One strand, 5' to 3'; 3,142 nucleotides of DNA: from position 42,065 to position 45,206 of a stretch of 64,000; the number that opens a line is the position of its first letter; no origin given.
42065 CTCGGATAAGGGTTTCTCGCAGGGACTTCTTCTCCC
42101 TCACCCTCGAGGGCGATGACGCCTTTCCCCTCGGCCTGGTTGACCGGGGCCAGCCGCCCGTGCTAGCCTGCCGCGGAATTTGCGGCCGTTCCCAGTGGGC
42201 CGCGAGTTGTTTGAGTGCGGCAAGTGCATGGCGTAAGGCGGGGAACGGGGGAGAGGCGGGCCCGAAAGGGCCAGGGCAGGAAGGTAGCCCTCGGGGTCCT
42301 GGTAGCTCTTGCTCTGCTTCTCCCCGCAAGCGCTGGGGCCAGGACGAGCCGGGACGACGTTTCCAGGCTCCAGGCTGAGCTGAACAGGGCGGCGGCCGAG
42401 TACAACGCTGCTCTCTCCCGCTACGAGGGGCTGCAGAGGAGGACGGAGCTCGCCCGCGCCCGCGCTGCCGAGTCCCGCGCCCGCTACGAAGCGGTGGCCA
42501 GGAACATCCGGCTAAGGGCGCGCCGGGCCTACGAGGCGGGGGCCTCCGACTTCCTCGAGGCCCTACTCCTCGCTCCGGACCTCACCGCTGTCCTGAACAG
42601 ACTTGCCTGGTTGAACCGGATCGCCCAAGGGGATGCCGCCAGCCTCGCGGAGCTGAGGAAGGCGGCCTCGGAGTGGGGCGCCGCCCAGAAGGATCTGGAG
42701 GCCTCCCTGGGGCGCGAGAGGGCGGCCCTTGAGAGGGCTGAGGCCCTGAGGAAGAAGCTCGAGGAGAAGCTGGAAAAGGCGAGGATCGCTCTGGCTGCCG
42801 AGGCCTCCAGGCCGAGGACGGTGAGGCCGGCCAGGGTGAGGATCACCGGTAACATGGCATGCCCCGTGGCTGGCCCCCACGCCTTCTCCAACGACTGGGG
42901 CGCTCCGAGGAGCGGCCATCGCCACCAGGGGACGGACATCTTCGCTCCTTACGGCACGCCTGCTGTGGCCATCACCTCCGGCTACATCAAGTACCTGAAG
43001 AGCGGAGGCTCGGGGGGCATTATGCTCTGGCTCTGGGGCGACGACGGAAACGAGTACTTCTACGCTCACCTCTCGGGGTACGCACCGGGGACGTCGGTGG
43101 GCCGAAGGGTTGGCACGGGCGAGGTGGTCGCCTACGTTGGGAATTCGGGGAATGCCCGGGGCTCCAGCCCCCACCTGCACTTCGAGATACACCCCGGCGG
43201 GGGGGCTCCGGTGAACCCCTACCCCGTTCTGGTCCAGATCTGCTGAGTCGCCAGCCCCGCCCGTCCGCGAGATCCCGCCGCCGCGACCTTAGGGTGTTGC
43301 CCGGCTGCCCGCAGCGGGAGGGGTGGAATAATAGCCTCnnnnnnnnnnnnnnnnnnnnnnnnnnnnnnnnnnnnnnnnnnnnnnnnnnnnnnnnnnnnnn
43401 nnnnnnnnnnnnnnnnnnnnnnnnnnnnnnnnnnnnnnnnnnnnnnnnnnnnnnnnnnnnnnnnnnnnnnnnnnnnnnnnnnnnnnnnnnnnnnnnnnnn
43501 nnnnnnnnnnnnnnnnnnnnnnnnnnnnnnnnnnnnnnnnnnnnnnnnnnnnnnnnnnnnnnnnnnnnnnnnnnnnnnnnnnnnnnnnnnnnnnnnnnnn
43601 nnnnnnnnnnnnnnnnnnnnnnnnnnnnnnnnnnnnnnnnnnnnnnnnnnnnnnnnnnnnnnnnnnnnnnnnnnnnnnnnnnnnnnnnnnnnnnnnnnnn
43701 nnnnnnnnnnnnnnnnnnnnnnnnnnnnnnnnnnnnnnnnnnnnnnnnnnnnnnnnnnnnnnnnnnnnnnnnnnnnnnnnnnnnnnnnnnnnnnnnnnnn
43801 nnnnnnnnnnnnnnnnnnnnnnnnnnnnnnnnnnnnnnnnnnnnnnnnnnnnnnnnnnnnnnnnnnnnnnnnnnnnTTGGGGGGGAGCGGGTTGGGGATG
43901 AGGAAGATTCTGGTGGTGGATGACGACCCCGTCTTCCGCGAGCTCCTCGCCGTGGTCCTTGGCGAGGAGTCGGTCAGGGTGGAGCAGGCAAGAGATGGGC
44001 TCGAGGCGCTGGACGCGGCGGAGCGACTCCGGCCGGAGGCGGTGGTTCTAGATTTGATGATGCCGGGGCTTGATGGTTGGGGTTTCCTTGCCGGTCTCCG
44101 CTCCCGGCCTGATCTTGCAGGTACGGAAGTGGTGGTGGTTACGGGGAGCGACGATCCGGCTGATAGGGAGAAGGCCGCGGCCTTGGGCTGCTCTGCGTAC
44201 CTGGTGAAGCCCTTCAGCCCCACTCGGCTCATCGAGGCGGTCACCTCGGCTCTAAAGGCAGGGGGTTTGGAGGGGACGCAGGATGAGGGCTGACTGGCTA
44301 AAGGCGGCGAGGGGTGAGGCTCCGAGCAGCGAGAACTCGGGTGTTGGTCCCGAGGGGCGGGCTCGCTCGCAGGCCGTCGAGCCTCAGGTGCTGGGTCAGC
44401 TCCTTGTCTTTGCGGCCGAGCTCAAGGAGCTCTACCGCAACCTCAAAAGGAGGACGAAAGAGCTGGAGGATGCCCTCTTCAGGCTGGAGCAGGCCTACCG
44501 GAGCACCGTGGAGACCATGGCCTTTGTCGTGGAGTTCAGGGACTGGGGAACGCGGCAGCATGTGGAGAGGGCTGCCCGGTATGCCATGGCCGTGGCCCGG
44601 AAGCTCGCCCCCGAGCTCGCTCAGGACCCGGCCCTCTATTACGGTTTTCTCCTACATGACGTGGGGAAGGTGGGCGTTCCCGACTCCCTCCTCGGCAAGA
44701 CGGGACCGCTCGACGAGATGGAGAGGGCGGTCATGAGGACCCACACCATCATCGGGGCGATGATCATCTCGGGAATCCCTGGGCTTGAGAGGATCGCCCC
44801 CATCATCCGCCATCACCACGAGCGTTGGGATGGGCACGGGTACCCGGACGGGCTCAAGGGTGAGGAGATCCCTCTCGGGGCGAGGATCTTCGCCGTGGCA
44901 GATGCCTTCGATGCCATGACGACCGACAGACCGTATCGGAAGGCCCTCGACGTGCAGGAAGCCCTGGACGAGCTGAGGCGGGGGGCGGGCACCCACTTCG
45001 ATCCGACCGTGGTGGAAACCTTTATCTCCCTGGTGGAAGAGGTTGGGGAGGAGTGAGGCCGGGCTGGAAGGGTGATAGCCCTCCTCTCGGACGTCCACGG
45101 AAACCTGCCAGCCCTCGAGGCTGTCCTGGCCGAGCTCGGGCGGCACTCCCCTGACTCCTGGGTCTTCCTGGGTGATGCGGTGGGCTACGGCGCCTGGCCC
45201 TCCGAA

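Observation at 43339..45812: Compact c-di-GMP switch: twin-motif RsiG, lone receiver, HD-GYP and metallophosphoesterase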

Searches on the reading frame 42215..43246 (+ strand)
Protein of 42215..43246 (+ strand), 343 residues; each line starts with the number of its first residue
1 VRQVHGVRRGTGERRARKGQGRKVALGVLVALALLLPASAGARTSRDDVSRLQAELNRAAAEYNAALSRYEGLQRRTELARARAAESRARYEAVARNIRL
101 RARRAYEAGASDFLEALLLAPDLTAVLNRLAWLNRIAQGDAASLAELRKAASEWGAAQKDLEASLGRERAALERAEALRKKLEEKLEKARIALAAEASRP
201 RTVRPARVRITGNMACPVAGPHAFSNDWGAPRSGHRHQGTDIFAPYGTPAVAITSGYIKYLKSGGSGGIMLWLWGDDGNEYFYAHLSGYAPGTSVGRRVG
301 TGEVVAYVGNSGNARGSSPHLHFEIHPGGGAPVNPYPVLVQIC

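Call 3: search_protein_families(library=pfam, proteins=[window:42215-43246:+], max_evalue=0.01)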
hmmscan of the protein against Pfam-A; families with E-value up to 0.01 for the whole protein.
window:42215-43246:+ (343 aa): 2 families
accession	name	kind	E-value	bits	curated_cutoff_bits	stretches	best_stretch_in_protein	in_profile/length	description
PF01551.29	Peptidase_M23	-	7e-19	68.3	28.7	1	236-335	2-96/96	Peptidase family M23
PF24568.1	CC_PcsB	-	0.0024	18.1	27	1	92-147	9-65/75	Peptidoglycan hydrolase PcsB, coiled-coil domain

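Call 4: search_protein_families(library=ncbifam, proteins=[window:42215-43246:+], max_evalue=0.01)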
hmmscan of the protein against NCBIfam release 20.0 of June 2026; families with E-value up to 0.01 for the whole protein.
window:42215-43246:+ (343 aa): 11 families
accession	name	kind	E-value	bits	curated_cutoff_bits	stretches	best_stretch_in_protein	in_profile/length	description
NF052336.1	PdgHdaseHSB100310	equivalog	5.3e-08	32.6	500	1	216-328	37-144/316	peptidoglycan hydrolase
NF041208.1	celldiv_DipM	equivalog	3e-07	30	740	1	205-336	290-414/419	cell division endopeptidase DipM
NF008644.1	PRK11637.1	equivalog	4.1e-07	29.3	270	1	130-339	178-383/385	murein hydrolase activator EnvC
NF052530.1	Heli_ShapePgp3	exception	8.2e-07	28.4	300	1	237-336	167-261/270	peptidoglycan metallopeptidase Pgp3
NF050804.1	CellDivDipMCaul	equivalog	8.7e-07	28.1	900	1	212-326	505-614/634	cell division endopeptidase DipM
NF008652.0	PRK11649.1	equivalog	3.5e-06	26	341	1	236-335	312-406/439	murein DD-endopeptidase MepM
NF053825.1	PdgNdpepShyA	equivalog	6.7e-05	21.8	700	1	236-335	295-389/425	peptidoglycan DD-endopeptidase ShyA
NF038345.1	wall_hydro_RipC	exception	0.00011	21.7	425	1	37-223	24-220/362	peptidoglycan hydrolase RipC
NF004799.0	PRK06148.1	subfamily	0.00018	19.6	1128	1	222-325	426-537/1015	hypothetical protein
NF053824.1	PdgNdpepShyC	equivalog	0.00053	19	700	1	236-325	295-380/429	peptidoglycan DD-endopeptidase ShyC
TIGR02168.1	SMC_prok_B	equivalog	0.0076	14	567.35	0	47-192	274-946/1181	chromosome segregation protein SMC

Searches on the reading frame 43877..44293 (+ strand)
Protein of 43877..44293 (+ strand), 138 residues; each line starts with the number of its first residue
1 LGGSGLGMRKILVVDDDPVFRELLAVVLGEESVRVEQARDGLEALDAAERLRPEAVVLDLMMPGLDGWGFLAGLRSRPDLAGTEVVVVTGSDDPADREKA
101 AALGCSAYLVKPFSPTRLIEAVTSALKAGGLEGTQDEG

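Call 3: search_protein_families(library=pfam, proteins=[window:43877-44293:+], max_evalue=0.01)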
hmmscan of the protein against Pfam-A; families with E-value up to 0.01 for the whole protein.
window:43877-44293:+ (138 aa): 1 family
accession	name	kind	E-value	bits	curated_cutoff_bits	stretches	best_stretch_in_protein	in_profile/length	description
PF00072.30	Response_reg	-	2.3e-26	92.6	30.2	1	11-122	1-110/111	Response regulator receiver domain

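Call 4: search_protein_families(library=ncbifam, proteins=[window:43877-44293:+], max_evalue=0.01)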
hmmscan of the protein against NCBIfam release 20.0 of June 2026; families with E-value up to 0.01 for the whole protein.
window:43877-44293:+ (138 aa): 94 families (the best 25 are shown)
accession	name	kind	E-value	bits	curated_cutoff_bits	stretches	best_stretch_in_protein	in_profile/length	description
NF040689.1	MtrAB_MtrA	equivalog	2.3e-20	72.9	300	1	11-128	1-115/219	MtrAB system response regulator MtrA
NF045944.1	ResRegRpaBCyano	equivalog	4e-20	72.2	330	1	12-127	1-113/229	response regulator transcription factor RpaB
NF007135.0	PRK09581.1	equivalog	1.9e-19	69.8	474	1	10-125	4-119/457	PleD family two-component system response regulator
TIGR02154.1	PhoB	equivalog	2.8e-19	69.3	296.2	1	9-127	3-121/226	phosphate regulon transcriptional regulator PhoB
NF007969.0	PRK10693.1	equivalog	3.8e-19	68.9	329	1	7-126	6-124/337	two-component system response regulator RssB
TIGR01387.1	cztR_silR_copR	subfamily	2.6e-18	66.5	279.2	1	11-127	1-115/218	heavy metal response regulator transcription factor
NF007005.1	PRK09468.1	equivalog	4.2e-18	65.6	331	1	9-127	4-120/237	osmolarity response regulator transcription factor OmpR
NF041733.1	resp_reg_CseB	equivalog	2.5e-17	63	350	1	10-128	2-117/228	two-component system response regulator CseB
NF041866.1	EpsW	equivalog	5.9e-17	61.5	200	1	8-128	5-127/131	exopolysaccharide biosynthesis response regulator EpsW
NF045717.1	DVU0259_DivK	exception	7.7e-17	61.5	160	1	9-126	3-116/117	DVU0259 family response regulator domain-containing protein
NF007935.0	PRK10651.1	equivalog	1.4e-16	60.4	250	1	10-125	8-123/216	two-component system response regulator NarL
NF040534.1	resp_reg_YycF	equivalog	2.6e-16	59.6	340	1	9-127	1-116/231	response regulator YycF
NF006900.1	PRK09390.1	equivalog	9.4e-16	57.9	255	1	10-128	6-122/203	response regulator FixJ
NF008567.0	PRK11517.1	equivalog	1.2e-15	57.6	353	1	10-127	2-116/223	response regulator transcription factor HprR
NF045505.1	RR_RssB_Pseudo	equivalog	1.9e-15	56.8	700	1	10-125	7-121/394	two-component system response regulator RssB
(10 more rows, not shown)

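Call 57: search_solved_structures(query=window:43898-44293:+, max_evalue=1e-8, show_alignments=1)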
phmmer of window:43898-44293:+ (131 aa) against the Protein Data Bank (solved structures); distinct sequences matched with E-value up to 1e-8: 155 (the best 60 are shown).
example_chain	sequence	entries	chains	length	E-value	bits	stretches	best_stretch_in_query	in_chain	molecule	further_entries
9ji3_J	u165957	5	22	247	1e-17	67.6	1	3-123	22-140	DNA-binding response regulator | Possible two component system response transcriptional positive regulator PhoP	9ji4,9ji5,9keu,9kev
3r0j_A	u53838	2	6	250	1.1e-17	67.6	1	3-123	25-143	POSSIBLE TWO COMPONENT SYSTEM RESPONSE TRANSCRIPTIONAL POSITIVE REGULATOR PHOP | Response regulator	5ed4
4ja2_A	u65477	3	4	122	1.2e-17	67.4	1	2-118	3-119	Response regulator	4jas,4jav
3dge_C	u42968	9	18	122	1.7e-17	66.9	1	2-118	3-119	Response regulator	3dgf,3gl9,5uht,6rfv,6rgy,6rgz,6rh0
6azr_B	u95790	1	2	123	1.8e-17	66.9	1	2-118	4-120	Chemotaxis regulator-transmits chemoreceptor signals to flagelllar motor components CheY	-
3nhz_A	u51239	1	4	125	2.2e-17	66.6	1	2-120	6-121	Two component system transcriptional regulator mtrA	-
9g85_A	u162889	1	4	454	2.5e-17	66.4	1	3-117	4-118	Response regulator PleD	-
2wb4_A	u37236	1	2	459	2.6e-17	66.4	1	3-117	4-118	DIGUANYLATE CYCLASE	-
9g86_A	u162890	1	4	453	2.6e-17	66.4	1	3-117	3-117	Response regulator PleD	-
1w25_A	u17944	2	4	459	2.7e-17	66.3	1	3-117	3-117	STALKED-CELL DIFFERENTIATION CONTROLLING PROTEIN | RESPONSE REGULATOR PLED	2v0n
2gwr_A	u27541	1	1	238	1.1e-16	64.4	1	2-121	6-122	DNA-binding response regulator mtrA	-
4h60_A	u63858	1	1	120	1.2e-16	64.2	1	1-115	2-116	Chemotaxis protein CheY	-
4hnr_A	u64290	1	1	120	1.2e-16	64.2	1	1-115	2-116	Chemotaxis protein CheY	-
9lbr_A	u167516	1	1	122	1.2e-16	64.2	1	2-118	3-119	Response regulator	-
6rh1_C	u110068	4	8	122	2.4e-16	63.2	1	2-118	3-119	Response regulator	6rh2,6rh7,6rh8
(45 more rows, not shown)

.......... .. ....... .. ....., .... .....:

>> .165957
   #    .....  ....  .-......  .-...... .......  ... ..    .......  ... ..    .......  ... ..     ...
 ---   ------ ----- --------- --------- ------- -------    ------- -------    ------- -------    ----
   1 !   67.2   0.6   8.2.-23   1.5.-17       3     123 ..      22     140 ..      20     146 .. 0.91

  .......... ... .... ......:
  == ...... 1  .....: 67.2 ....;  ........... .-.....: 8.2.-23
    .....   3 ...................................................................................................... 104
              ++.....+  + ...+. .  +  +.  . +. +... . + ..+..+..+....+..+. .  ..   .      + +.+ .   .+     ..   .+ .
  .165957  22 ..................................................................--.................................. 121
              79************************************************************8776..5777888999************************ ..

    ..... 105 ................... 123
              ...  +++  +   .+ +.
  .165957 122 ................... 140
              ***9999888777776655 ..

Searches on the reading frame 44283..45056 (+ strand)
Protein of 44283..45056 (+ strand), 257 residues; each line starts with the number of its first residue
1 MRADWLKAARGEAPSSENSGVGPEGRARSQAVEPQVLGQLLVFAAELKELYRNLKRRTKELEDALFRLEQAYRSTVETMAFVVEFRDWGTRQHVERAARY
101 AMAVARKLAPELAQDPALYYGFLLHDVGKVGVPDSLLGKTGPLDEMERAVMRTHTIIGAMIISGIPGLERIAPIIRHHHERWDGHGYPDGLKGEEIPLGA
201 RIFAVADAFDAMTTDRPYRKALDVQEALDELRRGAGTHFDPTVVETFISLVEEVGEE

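Call 3: search_protein_families(library=pfam, proteins=[window:44283-45056:+], max_evalue=0.01)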
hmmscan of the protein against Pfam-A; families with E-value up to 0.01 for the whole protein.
window:44283-45056:+ (257 aa): 3 families
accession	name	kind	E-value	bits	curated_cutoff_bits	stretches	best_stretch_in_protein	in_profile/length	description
PF13487.12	HD_5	-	3.5e-41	141.2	27.2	1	86-243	10-170/170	HD domain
PF01966.28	HD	-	3.1e-20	73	22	1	92-212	3-116/116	HD domain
PF16904.10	PurL_C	-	0.002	18.9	27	1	68-117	25-73/94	Phosphoribosylformylglycinamidine synthase II C-terminus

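Call 4: search_protein_families(library=ncbifam, proteins=[window:44283-45056:+], max_evalue=0.01)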
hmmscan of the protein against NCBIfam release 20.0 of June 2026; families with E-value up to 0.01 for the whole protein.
window:44283-45056:+ (257 aa): 2 families
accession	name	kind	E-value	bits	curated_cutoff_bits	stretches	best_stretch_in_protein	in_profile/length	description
NF053512.1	nitric_RR_NosR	exception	2.3e-45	155.4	400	1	52-255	154-358/422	response regulator c-di-GMP phosphodiesterase, NosR family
TIGR00277.1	HDIG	domain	1.8e-06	27.7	27.6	1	89-180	4-83/84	HDIG domain-containing metalloprotein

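Call 11: find_encoding_contigs(protein=window:44283-45056:+, flank=10000, max_places=6)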
Protein window:44283-45056:+ (257 aa): 1 contig read that carries it; 1 place shown.
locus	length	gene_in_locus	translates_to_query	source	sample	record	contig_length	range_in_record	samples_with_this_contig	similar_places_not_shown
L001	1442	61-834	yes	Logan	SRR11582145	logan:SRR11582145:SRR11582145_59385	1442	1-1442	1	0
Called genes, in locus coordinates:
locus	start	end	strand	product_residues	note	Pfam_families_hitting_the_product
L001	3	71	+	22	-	?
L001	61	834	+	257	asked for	PF13487:HD_5, PF01966:HD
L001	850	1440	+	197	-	?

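Call 47: find_related_loci(query=window:44283-45056:+, collection=metagenome_contigs, flank=5000)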
Query window:44283-45056:+ (257 aa) in metagenome_contigs; peptide patterns used: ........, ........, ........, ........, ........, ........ (x = any residue, [..] = any of these).
600 stretches matched a pattern (row limit reached: there are more); 588 encode a relative of the query (tblastn E <= 1e-3); the best 80 are kept; 80 distinct loci.
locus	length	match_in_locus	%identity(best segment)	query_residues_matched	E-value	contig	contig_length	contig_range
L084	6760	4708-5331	50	50-257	5e-63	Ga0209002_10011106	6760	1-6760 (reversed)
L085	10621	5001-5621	51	50-256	4e-62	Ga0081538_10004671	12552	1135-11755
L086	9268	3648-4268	50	50-256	8e-62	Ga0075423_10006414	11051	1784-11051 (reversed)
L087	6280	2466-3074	49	39-247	1e-61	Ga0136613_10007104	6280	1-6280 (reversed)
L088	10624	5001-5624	50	50-257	1e-60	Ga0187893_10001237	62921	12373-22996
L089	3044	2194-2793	51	58-257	2e-60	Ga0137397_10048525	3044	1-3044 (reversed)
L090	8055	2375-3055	45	26-256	2e-60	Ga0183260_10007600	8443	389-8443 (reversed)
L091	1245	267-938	44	26-253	1e-62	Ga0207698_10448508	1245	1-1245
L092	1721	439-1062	46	39-253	2e-61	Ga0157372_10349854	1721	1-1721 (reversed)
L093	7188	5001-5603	48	50-250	8e-59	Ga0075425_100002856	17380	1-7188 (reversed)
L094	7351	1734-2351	48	39-253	8e-59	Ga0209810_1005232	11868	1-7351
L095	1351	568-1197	48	39-255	1e-61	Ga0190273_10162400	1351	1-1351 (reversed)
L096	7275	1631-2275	48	46-253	1e-58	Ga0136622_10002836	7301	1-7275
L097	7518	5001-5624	50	47-250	1e-58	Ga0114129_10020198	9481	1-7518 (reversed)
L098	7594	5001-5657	46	35-253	2e-58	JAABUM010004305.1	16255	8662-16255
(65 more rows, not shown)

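Call 55: search_solved_structures(query=window:44283-45056:+, max_evalue=0.00001, show_alignments=2)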
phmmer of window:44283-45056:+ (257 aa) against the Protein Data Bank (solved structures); distinct sequences matched with E-value up to 0.00001: 5.
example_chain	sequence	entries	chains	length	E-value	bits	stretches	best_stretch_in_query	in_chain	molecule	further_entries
5z7c_A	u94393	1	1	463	2.6e-41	145.1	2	65-243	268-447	3'3'-cGAMP-specific phosphodiesterase 3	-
4mcw_A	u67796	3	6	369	7.9e-40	140.2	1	42-253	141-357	Metal dependent phosphohydrolase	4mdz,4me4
4r8z_A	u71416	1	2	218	2.8e-33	118.8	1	67-253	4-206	Cyclic di-GMP phosphodiesterase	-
9rbz_A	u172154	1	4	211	1.1e-20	77.6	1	60-251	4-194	HD domain/sensory box protein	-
9rc0_A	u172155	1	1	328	1.4e-20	77.2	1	56-251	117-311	HD domain/sensory box protein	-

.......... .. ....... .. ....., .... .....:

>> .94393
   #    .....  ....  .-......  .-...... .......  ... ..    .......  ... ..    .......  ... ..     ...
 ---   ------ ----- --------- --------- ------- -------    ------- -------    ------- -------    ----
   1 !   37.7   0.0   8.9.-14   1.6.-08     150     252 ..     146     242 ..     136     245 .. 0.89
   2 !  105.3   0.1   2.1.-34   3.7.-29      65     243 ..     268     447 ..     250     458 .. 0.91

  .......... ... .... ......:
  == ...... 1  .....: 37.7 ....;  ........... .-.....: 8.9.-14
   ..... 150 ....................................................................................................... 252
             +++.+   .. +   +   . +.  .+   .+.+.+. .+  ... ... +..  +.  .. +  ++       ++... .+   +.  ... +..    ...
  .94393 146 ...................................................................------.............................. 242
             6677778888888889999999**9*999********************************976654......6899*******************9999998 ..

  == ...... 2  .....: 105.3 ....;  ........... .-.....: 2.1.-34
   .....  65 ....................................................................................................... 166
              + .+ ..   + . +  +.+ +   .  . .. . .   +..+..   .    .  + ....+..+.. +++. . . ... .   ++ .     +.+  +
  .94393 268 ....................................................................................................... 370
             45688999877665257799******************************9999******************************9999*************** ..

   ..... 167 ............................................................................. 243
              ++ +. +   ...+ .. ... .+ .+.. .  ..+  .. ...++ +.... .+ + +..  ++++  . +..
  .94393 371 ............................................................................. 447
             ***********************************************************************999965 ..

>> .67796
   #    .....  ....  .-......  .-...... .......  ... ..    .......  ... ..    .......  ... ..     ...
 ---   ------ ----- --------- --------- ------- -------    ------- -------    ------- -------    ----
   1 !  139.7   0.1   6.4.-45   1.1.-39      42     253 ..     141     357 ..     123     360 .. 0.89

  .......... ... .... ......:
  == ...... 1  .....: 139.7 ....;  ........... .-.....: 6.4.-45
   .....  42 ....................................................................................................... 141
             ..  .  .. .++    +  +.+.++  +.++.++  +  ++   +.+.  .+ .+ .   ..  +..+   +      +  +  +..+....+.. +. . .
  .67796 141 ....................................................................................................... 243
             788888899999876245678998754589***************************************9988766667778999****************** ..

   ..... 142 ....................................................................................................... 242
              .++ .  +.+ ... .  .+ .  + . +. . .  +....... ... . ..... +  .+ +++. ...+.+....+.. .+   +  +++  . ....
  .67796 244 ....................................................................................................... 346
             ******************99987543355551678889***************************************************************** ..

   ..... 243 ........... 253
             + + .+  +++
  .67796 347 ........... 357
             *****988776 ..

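Call 94: predict_structure(alignment_id=A5)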
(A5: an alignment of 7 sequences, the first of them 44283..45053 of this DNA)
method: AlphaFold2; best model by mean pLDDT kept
length: 257 residues; sequences in the alignment: 7
mean_pLDDT: 81.2   pTM: 0.69
mean pLDDT of the five models: 81.2, 79.6, 77.9, 76.7, 75.4
residues with pLDDT >= 90: 81; 70-90: 132; 50-70: 23; < 50: 21
segments of 3 or more residues with pLDDT < 50: 3-9, 11-22
pLDDT, mean of each block of 10 residues (from residue 1): 48 42 55 78 89 91 81 82 80 91 96 91 89 82 83 86 85 85 65 84 93 84 93 87 95 74
secondary structure, 60 per line:
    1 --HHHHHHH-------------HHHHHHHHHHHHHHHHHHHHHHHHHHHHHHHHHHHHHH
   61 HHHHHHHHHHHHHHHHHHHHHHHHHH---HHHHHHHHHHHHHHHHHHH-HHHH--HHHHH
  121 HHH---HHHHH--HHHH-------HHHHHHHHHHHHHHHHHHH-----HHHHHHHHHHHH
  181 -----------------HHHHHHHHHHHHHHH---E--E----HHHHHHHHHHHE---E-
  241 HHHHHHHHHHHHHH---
elements in order: H3-9 H23-86 H90-108 H110-113 H116-123 H127-131 H134-137 H145-163 H169-180 H198-212 H224-234 H241-254
